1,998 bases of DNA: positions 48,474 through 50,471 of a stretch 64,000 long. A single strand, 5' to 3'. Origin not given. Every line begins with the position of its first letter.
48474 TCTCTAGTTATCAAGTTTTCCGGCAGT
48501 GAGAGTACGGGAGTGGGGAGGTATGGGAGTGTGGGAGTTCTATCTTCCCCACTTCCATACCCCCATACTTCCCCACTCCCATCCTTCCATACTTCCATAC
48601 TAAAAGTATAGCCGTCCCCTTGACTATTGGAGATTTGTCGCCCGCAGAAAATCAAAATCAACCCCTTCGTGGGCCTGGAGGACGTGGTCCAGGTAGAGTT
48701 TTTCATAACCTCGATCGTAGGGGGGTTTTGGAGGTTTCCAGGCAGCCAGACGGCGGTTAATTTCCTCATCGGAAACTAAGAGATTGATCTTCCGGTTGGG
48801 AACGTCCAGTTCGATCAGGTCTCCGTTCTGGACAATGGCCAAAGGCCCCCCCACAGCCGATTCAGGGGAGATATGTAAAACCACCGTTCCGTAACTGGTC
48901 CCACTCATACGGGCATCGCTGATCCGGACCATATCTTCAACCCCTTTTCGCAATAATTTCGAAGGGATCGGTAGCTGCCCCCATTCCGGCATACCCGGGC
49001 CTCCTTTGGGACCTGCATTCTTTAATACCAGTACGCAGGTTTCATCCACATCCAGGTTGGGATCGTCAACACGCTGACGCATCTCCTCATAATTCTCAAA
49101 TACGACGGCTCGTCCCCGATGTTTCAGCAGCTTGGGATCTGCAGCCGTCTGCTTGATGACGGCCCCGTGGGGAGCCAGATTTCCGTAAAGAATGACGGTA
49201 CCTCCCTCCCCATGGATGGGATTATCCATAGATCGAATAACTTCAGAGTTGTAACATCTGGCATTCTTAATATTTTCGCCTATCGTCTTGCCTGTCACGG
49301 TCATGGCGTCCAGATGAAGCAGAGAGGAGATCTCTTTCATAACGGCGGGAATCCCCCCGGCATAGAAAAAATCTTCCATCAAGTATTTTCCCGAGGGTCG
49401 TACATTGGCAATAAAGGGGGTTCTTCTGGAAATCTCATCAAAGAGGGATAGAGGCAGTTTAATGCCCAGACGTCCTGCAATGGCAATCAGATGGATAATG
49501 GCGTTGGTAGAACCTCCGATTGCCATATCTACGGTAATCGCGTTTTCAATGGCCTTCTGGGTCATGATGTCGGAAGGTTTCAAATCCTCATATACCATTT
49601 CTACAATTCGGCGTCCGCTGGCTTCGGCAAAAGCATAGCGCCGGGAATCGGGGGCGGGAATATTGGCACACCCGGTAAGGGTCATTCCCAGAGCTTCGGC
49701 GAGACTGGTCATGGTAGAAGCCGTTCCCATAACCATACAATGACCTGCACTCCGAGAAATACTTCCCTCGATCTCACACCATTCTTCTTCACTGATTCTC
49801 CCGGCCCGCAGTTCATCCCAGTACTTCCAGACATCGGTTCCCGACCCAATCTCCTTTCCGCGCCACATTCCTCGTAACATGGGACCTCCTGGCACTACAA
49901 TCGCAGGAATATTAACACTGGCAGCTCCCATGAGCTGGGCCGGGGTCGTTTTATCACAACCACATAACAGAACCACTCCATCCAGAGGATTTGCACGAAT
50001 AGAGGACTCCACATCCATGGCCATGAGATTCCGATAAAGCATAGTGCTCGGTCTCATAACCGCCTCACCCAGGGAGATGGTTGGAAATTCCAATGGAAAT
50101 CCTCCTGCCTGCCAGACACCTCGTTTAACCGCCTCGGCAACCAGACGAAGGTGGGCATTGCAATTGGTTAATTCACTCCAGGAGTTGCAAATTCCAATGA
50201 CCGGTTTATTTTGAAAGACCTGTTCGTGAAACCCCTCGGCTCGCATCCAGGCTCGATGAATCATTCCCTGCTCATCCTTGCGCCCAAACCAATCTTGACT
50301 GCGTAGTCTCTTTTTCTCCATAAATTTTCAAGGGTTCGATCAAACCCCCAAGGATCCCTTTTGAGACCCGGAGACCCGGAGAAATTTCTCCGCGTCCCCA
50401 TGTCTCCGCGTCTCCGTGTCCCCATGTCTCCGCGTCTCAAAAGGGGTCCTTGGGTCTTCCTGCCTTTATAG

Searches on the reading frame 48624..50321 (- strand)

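Call 18: search_protein_families(library=pfam, proteins=[window:48624-50321:-], max_evalue=1e-8)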
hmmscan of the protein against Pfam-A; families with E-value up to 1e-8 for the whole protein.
window:48624-50321:- (565 aa): 2 families
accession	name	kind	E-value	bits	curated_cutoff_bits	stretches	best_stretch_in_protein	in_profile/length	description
PF00920.27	ILVD_EDD_N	-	3.7e-121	404.6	27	1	39-350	1-316/316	Dihydroxy-acid/6-phosphogluconate dehydratase N-terminal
PF24877.1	ILV_EDD_C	-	5.5e-66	222.1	27.7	1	360-553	1-190/191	Dihydroxy-acid/6-phosphogluconate dehydratase C-terminal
